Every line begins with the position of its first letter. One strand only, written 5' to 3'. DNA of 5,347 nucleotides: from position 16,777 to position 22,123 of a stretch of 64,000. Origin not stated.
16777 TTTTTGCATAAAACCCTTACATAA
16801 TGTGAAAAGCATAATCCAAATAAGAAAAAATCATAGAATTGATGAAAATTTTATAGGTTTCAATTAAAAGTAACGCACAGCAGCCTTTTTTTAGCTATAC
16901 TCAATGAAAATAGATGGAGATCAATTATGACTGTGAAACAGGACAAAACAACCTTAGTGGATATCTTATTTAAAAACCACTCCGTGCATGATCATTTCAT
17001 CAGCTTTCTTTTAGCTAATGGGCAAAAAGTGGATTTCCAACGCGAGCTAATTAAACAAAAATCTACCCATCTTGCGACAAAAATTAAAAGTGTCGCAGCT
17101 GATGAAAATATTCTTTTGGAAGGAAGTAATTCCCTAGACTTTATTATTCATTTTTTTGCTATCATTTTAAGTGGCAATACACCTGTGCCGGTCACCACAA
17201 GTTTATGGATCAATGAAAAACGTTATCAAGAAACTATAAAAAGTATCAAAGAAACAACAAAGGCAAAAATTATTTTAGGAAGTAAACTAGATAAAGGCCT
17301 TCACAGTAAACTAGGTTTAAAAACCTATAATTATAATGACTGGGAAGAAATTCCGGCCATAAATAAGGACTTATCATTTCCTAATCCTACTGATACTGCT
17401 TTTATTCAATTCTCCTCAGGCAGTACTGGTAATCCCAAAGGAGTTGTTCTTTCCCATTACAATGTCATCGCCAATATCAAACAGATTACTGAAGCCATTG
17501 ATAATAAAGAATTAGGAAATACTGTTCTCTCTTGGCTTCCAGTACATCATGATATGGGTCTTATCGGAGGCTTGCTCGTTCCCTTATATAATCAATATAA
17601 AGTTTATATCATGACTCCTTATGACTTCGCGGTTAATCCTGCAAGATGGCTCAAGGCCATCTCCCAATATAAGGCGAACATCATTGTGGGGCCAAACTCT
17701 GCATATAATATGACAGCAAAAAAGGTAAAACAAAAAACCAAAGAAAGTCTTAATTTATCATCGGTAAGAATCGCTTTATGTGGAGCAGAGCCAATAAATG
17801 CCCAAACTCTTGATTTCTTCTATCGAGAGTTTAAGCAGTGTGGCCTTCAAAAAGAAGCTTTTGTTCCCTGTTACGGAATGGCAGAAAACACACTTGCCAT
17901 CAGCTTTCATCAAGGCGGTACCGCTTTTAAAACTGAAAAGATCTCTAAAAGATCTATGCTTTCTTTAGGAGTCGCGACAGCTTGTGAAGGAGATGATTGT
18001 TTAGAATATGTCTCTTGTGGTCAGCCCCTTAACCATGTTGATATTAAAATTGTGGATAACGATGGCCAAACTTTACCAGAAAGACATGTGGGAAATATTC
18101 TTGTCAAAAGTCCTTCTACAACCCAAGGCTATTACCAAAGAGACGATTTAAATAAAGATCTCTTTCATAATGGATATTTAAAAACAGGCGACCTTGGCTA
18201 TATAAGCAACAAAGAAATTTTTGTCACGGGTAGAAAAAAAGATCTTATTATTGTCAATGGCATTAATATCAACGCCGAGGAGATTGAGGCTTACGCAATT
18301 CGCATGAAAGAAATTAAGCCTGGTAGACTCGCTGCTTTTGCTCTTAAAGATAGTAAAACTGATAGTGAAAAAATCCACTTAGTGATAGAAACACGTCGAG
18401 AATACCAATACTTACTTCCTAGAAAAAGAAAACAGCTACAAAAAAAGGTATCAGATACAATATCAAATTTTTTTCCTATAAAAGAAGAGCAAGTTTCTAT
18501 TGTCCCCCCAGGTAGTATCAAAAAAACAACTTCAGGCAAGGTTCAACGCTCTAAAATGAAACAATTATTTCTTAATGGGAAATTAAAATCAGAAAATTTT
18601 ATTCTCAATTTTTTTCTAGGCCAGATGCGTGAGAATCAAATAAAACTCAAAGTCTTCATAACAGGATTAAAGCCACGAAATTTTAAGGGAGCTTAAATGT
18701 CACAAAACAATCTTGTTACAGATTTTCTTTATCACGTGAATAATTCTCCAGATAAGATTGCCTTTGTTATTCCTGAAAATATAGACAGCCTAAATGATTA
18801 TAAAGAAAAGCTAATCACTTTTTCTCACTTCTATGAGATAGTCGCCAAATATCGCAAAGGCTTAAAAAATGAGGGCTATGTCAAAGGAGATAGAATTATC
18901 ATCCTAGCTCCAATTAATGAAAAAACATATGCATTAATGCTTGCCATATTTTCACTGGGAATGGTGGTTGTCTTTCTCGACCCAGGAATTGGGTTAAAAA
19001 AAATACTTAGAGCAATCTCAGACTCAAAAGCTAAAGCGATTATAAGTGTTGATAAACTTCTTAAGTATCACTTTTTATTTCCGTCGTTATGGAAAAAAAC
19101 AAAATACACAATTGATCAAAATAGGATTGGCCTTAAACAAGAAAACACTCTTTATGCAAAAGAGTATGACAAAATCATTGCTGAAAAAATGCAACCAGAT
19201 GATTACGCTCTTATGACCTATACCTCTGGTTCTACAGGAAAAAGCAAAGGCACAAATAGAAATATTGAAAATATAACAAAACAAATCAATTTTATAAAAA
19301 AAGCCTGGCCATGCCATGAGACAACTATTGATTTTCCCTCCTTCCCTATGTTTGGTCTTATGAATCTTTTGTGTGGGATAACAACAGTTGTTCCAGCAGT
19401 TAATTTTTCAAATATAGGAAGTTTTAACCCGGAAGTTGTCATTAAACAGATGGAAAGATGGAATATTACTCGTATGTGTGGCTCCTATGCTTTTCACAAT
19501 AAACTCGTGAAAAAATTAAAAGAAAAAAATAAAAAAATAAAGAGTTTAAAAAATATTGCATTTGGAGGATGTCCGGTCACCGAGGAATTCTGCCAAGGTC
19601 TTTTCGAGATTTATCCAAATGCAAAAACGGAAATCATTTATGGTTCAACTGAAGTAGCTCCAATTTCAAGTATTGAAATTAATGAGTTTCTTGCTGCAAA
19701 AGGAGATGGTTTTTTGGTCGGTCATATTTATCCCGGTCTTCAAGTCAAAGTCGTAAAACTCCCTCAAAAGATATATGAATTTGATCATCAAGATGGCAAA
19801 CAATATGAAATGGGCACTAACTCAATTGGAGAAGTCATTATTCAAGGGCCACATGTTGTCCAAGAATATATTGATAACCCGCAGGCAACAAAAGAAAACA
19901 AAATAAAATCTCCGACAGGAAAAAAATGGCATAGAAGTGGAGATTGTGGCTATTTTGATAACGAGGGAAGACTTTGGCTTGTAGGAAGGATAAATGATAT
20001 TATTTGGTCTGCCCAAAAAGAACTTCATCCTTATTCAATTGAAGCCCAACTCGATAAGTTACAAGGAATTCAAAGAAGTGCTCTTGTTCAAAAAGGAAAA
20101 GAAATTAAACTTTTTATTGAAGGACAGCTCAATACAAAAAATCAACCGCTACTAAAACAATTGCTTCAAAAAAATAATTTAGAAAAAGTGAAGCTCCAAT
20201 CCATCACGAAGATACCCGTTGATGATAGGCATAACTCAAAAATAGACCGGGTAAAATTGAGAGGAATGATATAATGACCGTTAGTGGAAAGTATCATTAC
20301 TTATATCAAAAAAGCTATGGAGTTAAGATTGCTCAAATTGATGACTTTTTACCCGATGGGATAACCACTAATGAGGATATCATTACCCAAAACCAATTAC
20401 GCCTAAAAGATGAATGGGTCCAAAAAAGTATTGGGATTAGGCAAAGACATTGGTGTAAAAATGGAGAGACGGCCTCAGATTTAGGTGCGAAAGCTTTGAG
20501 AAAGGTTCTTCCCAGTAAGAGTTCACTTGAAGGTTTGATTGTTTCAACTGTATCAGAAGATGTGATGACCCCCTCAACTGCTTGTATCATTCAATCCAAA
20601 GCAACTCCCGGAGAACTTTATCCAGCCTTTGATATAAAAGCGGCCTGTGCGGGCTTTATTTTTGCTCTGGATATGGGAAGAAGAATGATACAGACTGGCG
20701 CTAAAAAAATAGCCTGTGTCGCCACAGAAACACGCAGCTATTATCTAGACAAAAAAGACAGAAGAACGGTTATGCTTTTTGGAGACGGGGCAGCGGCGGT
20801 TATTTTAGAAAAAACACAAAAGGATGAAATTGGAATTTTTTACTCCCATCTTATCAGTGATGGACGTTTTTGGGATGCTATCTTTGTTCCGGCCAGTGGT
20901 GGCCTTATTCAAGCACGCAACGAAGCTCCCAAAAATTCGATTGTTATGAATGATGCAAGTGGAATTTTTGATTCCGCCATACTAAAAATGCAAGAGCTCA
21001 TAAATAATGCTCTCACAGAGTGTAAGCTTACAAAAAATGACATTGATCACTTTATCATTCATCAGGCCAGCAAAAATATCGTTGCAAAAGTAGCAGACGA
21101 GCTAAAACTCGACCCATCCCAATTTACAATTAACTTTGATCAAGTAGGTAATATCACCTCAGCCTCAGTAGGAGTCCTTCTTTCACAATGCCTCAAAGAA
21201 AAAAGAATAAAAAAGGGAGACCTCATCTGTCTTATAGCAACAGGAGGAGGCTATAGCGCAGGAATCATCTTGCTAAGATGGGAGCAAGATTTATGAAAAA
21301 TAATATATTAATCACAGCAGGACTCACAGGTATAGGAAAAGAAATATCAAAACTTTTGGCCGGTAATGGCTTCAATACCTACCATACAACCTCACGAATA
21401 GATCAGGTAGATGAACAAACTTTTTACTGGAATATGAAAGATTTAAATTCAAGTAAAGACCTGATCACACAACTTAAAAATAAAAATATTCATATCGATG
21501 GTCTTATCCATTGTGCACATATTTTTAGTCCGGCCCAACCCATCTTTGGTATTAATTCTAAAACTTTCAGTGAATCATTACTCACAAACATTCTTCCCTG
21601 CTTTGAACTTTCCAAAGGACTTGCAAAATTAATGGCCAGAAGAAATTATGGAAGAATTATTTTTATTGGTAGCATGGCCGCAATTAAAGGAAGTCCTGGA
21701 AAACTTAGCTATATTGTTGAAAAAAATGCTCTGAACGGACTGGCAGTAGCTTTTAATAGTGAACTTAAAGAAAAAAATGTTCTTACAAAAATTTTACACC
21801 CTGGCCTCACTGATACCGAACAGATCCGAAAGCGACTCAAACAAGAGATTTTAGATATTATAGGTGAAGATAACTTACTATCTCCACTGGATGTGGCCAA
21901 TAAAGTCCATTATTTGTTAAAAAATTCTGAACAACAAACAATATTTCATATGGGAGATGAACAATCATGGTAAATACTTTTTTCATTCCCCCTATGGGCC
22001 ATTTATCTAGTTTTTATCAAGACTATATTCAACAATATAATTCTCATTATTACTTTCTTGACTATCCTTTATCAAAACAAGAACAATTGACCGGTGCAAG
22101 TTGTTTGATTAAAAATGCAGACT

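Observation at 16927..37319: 20-kb convergent two-operon lipid assembly-and-export locus with mycolate-like / Ole-like logic and no PKS or NRPS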

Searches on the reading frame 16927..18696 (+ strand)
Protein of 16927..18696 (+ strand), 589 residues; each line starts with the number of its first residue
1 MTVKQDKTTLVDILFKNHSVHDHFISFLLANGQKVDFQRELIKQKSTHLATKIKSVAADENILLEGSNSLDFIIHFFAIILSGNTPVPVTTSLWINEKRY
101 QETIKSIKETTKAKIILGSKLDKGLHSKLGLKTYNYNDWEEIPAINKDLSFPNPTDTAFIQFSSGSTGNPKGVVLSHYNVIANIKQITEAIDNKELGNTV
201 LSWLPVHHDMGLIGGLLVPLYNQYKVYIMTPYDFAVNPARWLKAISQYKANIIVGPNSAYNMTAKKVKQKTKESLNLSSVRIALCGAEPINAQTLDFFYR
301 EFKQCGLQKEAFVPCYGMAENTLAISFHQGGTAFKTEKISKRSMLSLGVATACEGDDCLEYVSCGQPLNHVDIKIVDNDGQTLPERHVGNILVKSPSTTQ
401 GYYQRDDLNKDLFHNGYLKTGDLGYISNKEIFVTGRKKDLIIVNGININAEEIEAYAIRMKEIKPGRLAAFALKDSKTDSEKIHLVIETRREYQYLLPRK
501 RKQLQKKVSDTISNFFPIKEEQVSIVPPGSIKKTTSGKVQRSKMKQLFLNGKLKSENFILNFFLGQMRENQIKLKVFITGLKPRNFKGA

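Call 3: search_protein_families(library=pfam, proteins=[window:16927-18696:+])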
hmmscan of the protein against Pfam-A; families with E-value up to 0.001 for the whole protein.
window:16927-18696:+ (589 aa): 1 family
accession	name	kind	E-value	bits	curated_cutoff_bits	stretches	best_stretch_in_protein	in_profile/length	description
PF00501.34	AMP-binding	-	2.6e-58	198.1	29.9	1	48-403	33-384/384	AMP-binding enzyme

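Call 5: search_protein_families(library=ncbifam, proteins=[window:16927-18696:+], max_evalue=0.00001)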
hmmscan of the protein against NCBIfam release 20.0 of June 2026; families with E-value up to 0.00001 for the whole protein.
window:16927-18696:+ (589 aa): 101 families (the best 25 are shown)
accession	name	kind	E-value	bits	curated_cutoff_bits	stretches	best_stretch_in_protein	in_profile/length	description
NF006624.1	PRK09192.1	subfamily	7.8e-116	387.7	600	1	42-554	50-566/567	fatty acyl-AMP ligase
NF005850.0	PRK07768.1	subfamily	1.9e-109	366.4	572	1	102-548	99-543/545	long-chain-fatty-acid--CoA ligase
NF004282.0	PRK05691.1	subfamily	1.4e-87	293.5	4090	1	43-555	47-565/4334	non-ribosomal peptide synthase/polyketide synthase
NF004509.1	PRK05850.1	subfamily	4.8e-84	282.7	775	1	42-552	43-572/578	fatty-acid--AMP ligase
NF040633.1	FadD32_Coryne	exception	3.8e-73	246.8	875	1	155-548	201-612/614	FadD32-like long-chain-fatty-acid--AMP ligase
NF038339.3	FAAL_FadD32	equivalog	2.5e-65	220.8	975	1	31-556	47-616/625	long-chain-fatty-acid--AMP ligase FadD32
NF009124.0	PRK12476.1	subfamily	3.5e-65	220.3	922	1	31-555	63-611/612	fatty acyl-AMP ligase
NF038337.1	FAAL_FadD21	exception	4.1e-65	220.4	1100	1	150-543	158-564/579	fatty-acid--AMP ligase FAAL21/FadD21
NF004510.0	PRK05851.1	equivalog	3.6e-64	216.8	621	1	102-547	99-519/525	long-chain-fatty acid--ACP ligase MbtM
NF038338.1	FAAL_FadD28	exception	2.2e-59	201.3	1100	1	155-543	163-565/580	fatty-acid--AMP ligase FAAL28/FadD28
NF004837.0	PRK06187.1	subfamily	8.6e-56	189.3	476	1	97-554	112-528/531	long-chain-fatty-acid--CoA ligase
TIGR01733.1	AA-adenyl-dom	subfamily_domain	6.1e-37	127.4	317.4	1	42-463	5-404/409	amino acid adenylation domain-containing protein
NF006386.0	PRK08633.1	equivalog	1.4e-36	125.7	1221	1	152-547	779-1140/1147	acyl-[ACP]--phospholipid O-acyltransferase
TIGR01923.1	menE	equivalog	1.6e-35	122.8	330.15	2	362-466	277-377/442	o-succinylbenzoate--CoA ligase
NF005702.0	PRK07514.1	subfamily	3.2e-34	118.2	558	1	58-546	53-498/506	malonyl-CoA synthase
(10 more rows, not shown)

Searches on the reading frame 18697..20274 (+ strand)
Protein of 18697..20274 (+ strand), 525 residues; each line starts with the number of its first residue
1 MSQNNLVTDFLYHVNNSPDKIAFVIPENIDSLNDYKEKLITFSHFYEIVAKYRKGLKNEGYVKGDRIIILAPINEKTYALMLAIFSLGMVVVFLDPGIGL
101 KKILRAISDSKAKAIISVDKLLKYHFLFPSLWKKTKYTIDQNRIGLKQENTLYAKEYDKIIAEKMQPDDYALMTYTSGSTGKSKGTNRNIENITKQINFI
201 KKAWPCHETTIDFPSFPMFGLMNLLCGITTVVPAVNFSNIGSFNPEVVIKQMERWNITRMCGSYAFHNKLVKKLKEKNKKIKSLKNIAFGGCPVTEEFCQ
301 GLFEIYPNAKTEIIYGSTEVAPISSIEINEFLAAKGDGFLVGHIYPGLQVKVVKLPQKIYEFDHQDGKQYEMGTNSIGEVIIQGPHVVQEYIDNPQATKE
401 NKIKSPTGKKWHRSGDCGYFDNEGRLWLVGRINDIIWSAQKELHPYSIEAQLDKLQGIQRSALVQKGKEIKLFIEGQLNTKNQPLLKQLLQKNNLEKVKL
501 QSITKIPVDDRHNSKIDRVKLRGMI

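Call 3: search_protein_families(library=pfam, proteins=[window:18697-20274:+])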
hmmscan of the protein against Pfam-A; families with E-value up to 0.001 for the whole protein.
window:18697-20274:+ (525 aa): 1 family
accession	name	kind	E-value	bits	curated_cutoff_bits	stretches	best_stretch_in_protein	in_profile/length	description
PF00501.34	AMP-binding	-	2.7e-44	152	29.9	1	13-391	4-383/384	AMP-binding enzyme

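Call 5: search_protein_families(library=ncbifam, proteins=[window:18697-20274:+], max_evalue=0.00001)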
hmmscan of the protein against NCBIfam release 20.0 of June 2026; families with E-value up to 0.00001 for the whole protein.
window:18697-20274:+ (525 aa): 91 families (the best 25 are shown)
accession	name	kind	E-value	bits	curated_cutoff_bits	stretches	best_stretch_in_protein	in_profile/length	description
NF006754.0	PRK09274.1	equivalog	9.2e-127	423.5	478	1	3-522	4-544/555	fatty acid CoA ligase family protein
NF045786.1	OlefBLtnSynXan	equivalog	6.5e-62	209.7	900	1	15-521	12-537/544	olefin beta-lactone synthetase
NF045785.1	OlefBLtnSynShew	equivalog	1.5e-55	188.6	850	1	10-521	7-547/552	olefin beta-lactone synthetase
NF004837.0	PRK06187.1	subfamily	9.3e-49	166.1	476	1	29-464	33-454/531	long-chain-fatty-acid--CoA ligase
NF005702.0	PRK07514.1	subfamily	2e-35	122.1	558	1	33-464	23-432/506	malonyl-CoA synthase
TIGR01923.1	menE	equivalog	6.8e-34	117.5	330.15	1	41-521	1-442/442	o-succinylbenzoate--CoA ligase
NF005857.1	PRK07786.1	exception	1.5e-32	112.8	733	1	35-466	30-447/513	fatty-acid--CoA ligase FadD5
NF002966.0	PRK03640.1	equivalog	3.6e-32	111.6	556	1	22-464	12-414/483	o-succinylbenzoate--CoA ligase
NF004114.0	PRK05605.1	equivalog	6.9e-32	110.5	766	1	159-465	212-502/575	long-chain-fatty-acid--CoA ligase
NF006182.0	PRK08316.1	subfamily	1.6e-30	106.1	663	1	35-463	32-448/523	fatty acyl-CoA synthetase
NF006181.0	PRK08314.1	subfamily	8.2e-30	103.6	705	1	158-465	194-485/563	long-chain-fatty-acid--CoA ligase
NF005307.0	PRK06839.1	equivalog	1.4e-29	103.1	748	1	19-466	9-427/496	o-succinylbenzoate--CoA ligase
TIGR01733.1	AA-adenyl-dom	subfamily_domain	3e-29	102.1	317.4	1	55-460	15-406/409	amino acid adenylation domain-containing protein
NF047394.1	AcylCoAsynMbcS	equivalog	4.4e-29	101.5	850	1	5-473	13-463/525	acyl-CoA synthetase MbcS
NF009233.0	PRK12583.1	subfamily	9.4e-28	96.9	832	1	161-459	194-477/558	fatty acid CoA ligase family protein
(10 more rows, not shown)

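Call 22: search_solved_structures(query=window:18697-20274:+, max_evalue=1e-20)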
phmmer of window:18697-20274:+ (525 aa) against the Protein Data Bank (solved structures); distinct sequences matched with E-value up to 1e-20: 0.

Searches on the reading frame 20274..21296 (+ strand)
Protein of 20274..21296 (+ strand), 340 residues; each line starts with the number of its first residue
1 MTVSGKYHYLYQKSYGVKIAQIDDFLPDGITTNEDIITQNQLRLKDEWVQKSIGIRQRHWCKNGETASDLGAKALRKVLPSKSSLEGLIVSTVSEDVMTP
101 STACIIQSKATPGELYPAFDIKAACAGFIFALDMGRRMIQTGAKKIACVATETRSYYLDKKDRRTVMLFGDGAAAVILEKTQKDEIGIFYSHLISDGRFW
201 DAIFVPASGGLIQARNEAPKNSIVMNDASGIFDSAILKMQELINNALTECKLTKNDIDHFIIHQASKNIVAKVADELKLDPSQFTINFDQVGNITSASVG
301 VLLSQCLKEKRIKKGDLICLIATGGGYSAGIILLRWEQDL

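Call 3: search_protein_families(library=pfam, proteins=[window:20274-21296:+])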
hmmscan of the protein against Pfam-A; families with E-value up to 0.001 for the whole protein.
window:20274-21296:+ (340 aa): 2 families
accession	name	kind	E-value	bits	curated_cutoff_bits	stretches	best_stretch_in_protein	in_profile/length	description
PF08541.16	ACP_syn_III_C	-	4.3e-27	94.6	26.6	1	247-336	1-90/90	3-Oxoacyl-[acyl-carrier-protein (ACP)] synthase III C terminal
PF08545.16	ACP_syn_III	-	1.5e-24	86.1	24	1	119-197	1-80/80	3-Oxoacyl-[acyl-carrier-protein (ACP)] synthase III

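Call 5: search_protein_families(library=ncbifam, proteins=[window:20274-21296:+], max_evalue=0.00001)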
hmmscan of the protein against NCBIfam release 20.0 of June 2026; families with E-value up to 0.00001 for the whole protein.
window:20274-21296:+ (340 aa): 12 families
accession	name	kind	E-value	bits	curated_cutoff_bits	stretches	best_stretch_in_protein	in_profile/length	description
NF006829.0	PRK09352.1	subfamily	7.9e-79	264.9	249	1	16-336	4-321/322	beta-ketoacyl-ACP synthase 3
TIGR00747.1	fabH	subfamily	5.4e-73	245.9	292.1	1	17-336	3-322/322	beta-ketoacyl-ACP synthase III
NF004623.0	PRK05963.1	equivalog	2.4e-55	188.1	437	1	17-335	6-327/328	beta-ketoacyl-ACP synthase III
NF005541.0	PRK07204.1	equivalog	5.9e-46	157.4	402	1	17-335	5-328/329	beta-ketoacyl-ACP synthase III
NF009519.0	PRK12880.1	equivalog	4.4e-34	118.3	436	1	43-336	38-338/353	beta-ketoacyl-ACP synthase III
NF006720.0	PRK09258.1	equivalog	1.8e-30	106.4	285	1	39-336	33-338/338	3-oxoacyl-ACP synthase III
NF005308.0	PRK06840.1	equivalog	1.1e-29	103.6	315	1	17-338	5-337/339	3-oxoacyl-ACP synthase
NF005703.0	PRK07515.1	equivalog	1.4e-25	90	304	1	60-335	93-371/373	beta-ketoacyl-ACP synthase III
NF005293.2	PRK06816.1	subfamily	8.7e-16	57.9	450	1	239-334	274-375/378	StlD/DarB family beta-ketosynthase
NF053539.1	resorcinol_DarB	exception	2.3e-13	50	550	1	231-321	264-360/377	dialkylresorcinol biosynthesis protein DarB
NF042429.2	DHPHCoAsyn_DpgA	equivalog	2.8e-11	42.9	425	1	144-336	151-350/350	3,5-dihydroxyphenylacetyl-CoA synthase DpgA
NF003274.0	PRK04262.1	equivalog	1.8e-07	30.6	244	1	52-326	36-298/347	hydroxymethylglutaryl-CoA synthase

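Call 21: search_solved_structures(query=window:20274-21296:+, max_evalue=1e-10)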
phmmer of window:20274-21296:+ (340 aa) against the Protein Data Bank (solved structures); distinct sequences matched with E-value up to 1e-10: 60.
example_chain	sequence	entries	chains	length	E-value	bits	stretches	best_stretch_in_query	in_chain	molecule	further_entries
4ryb_A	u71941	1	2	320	2.8e-47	164.7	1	18-335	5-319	3-oxoacyl-[acyl-carrier-protein] synthase 3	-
3il9_A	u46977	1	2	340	1.7e-46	162.2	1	17-335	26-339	3-oxoacyl-[acyl-carrier-protein] synthase 3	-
9ka2_A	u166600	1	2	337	2e-46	161.9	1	18-335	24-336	Beta-ketoacyl-[acyl-carrier-protein] synthase III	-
6x7r_A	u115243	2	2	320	2.1e-46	161.9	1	18-335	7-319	3-oxoacyl-[acyl-carrier-protein] synthase 3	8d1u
5bqs_A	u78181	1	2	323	2.3e-46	161.7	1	17-334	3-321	3-oxoacyl-[acyl-carrier-protein] synthase 3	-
1hn9_A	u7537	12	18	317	2.4e-46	161.7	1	18-335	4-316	BETA-KETOACYL-ACYL CARRIER PROTEIN SYNTHASE III | 3-oxoacyl-[acyl-carrier-protein] synthase III | 3-oxoacyl-[acyl-carrier-protein] synthase 3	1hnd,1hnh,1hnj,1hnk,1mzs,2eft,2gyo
1ebl_A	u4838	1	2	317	2.2e-45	158.5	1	18-335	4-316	BETA-KETOACYL-ACP SYNTHASE III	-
9ka5_A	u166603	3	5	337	9.6e-45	156.4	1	18-335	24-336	Beta-ketoacyl-[acyl-carrier-protein] synthase III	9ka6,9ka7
3il3_A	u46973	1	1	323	1.8e-44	155.5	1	17-335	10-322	3-oxoacyl-[acyl-carrier-protein] synthase 3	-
4nhd_A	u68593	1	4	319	4.8e-43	150.8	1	18-335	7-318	3-oxoacyl-[acyl-carrier-protein] synthase 3 protein 1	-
2ebd_A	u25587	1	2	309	7.7e-43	150.1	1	16-336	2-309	3-oxoacyl-[acyl-carrier-protein] synthase 3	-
4ylt_A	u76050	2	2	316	1.9e-41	145.6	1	18-335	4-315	3-oxoacyl-[acyl-carrier-protein] synthase 3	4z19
4dfe_A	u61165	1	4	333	2.7e-41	145.1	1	20-335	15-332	3-oxoacyl-[acyl-carrier-protein] synthase 3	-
3il4_A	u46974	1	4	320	3e-39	138.3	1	19-334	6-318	3-oxoacyl-[acyl-carrier-protein] synthase 3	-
3il5_A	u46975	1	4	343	3.6e-39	138.1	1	13-336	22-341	3-oxoacyl-[acyl-carrier-protein] synthase 3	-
3s21_A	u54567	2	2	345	1.8e-20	76.6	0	255-332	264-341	3-oxoacyl-[ACP] synthase III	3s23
3row_A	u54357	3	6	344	1.9e-20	76.6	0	255-332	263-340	3-oxoacyl-[ACP] synthase III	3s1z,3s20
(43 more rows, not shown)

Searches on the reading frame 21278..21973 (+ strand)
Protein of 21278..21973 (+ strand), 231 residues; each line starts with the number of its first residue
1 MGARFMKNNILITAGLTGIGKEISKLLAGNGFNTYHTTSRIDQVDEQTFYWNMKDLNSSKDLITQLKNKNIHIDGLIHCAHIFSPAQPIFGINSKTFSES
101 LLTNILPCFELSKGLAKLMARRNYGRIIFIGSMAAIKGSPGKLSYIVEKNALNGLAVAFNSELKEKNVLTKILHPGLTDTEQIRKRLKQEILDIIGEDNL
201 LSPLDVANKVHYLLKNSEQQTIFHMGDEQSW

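Call 3: search_protein_families(library=pfam, proteins=[window:21278-21973:+])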
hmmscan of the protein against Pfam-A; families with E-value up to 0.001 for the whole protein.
window:21278-21973:+ (231 aa): 3 families
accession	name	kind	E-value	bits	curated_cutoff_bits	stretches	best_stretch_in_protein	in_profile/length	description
PF00106.31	adh_short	-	5.1e-26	91.8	26.6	1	9-188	2-192/195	short chain dehydrogenase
PF13561.12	adh_short_C2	-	1.7e-16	61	27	1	18-216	7-219/236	Enoyl-(Acyl carrier protein) reductase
PF08659.16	KR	-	5.2e-08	33.4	22.6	1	55-158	64-162/180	KR domain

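Call 5: search_protein_families(library=ncbifam, proteins=[window:21278-21973:+], max_evalue=0.00001)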
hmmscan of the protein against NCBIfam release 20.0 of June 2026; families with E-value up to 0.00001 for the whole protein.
window:21278-21973:+ (231 aa): 123 families (the best 25 are shown)
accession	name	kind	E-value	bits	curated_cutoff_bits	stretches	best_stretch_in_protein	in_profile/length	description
NF009466.0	PRK12826.1-2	subfamily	2.4e-24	86.2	222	1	6-216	2-228/248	3-oxoacyl-ACP reductase FabG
TIGR01830.1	3oxo_ACP_reduc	equivalog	1.8e-22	80.2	297.75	1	11-217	2-223/239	3-oxoacyl-[acyl-carrier-protein] reductase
TIGR01829.1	AcAcCoA_reduct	subfamily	4.4e-22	78.9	302.1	1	11-216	4-224/242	acetoacetyl-CoA reductase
NF040605.2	mycolic_FabG1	exception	1.7e-21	77.2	420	1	9-216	3-213/233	3-oxoacyl-ACP reductase FabG1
NF009464.0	PRK12824.1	subfamily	2.2e-20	73.4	269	1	7-216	2-226/245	3-oxoacyl-ACP reductase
NF004199.0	PRK05653.1-4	equivalog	8.2e-20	71.4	301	1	5-217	3-230/247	3-oxoacyl-ACP reductase FabG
NF004200.0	PRK05653.1-5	equivalog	4e-19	69.1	273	1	6-216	1-225/242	3-oxoacyl-ACP reductase FabG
NF005390.0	PRK06935.1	equivalog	3.9e-18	65.7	369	1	10-213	18-236/258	2-dehydro-3-deoxy-D-gluconate 5-dehydrogenase KduD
NF006073.0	PRK08219.1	equivalog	8.1e-18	65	218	1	7-221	3-216/227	SDR family oxidoreductase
NF005893.0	PRK07856.1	equivalog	1.7e-17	63.5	255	1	5-213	7-222/255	SDR family oxidoreductase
NF041159.1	Rham_dhyd_Thplmales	equivalog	2.2e-17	63.3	450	1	4-214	2-230/253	L-rhamnose 1-dehydrogenase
NF047420.2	EF_P_mod_YmfI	equivalog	2.6e-17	63.3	238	1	10-217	2-220/236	elongation factor P 5-aminopentanone reductase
NF004197.0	PRK05653.1-1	equivalog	3.9e-17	62.7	332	1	5-215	5-229/249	3-oxoacyl-ACP reductase FabG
NF006074.0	PRK08220.1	equivalog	1.3e-16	60.9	312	1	4-188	5-190/251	2,3-dihydro-2,3-dihydroxybenzoate dehydrogenase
NF005753.0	PRK07577.1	equivalog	4.4e-16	59.1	310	1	8-217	4-217/237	SDR family oxidoreductase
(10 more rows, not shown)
